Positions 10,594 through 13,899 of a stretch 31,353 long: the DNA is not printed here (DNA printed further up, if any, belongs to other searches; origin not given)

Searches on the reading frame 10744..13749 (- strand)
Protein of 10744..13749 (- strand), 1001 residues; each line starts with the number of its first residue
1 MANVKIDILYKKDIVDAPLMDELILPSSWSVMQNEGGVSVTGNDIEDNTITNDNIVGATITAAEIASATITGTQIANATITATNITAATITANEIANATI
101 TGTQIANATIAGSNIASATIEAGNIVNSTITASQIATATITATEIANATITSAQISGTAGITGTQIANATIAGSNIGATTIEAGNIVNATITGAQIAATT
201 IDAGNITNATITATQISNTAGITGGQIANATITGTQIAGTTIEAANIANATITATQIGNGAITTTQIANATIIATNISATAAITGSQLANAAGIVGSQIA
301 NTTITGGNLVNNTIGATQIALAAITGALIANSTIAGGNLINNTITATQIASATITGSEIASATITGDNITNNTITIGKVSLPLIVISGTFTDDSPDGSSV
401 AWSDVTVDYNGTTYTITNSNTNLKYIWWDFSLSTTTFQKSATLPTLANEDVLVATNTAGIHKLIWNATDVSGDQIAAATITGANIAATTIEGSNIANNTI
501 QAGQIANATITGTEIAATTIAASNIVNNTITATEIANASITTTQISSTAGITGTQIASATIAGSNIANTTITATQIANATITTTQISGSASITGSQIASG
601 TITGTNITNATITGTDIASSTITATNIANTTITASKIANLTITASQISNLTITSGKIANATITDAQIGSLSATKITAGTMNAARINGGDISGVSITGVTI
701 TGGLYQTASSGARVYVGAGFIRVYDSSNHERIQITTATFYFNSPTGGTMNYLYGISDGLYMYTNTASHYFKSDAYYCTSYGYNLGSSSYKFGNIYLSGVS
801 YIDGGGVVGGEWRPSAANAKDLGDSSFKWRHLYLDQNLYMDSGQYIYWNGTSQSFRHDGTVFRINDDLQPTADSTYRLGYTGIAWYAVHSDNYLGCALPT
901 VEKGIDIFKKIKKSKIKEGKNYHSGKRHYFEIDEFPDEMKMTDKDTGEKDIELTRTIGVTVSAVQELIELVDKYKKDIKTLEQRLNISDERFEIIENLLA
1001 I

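Call 30: search_protein_families(library=phrogs, proteins=[window:10744-13749:-])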
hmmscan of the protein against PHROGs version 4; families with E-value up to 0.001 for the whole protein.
window:10744-13749:- (1001 aa): 16 families
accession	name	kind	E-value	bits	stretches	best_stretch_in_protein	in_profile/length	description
phrog_13518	-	unknown function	1.8e-27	96.8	3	40-290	137-384/1230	-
phrog_892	-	tail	1.8e-25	90.6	2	470-549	350-429/782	tail fiber protein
phrog_15350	-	unknown function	1e-22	81.6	3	145-361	71-284/494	-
phrog_32822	-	head and packaging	1.9e-19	69.9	2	400-691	852-1150/1548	virion structural protein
phrog_31265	-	unknown function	5e-19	70.2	2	36-129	67-159/264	-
phrog_7660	-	tail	6.3e-14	51.7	1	603-696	436-529/1656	tail fiber protein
phrog_26466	-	unknown function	1.4e-13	49.8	2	590-693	1817-1922/2337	-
phrog_12514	-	unknown function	5.4e-13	50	1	49-166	135-252/287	-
phrog_36443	-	unknown function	2.5e-08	33.2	1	605-716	382-495/1238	-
phrog_16534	-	tail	1.2e-06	29.3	1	634-735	230-320/322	tail fiber protein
phrog_1330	-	tail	1.8e-06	27.1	1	657-986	1005-1355/1361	tail protein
phrog_19445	-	head and packaging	2.7e-06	26.6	1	608-707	720-818/1114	tail tip protein Tal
phrog_30240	-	unknown function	9.1e-06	25.7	0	44-218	89-262/438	-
phrog_38396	-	tail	7e-05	21.6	1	627-735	1326-1433/1435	tail protein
phrog_32308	-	unknown function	0.00055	19.1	1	661-738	505-582/709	-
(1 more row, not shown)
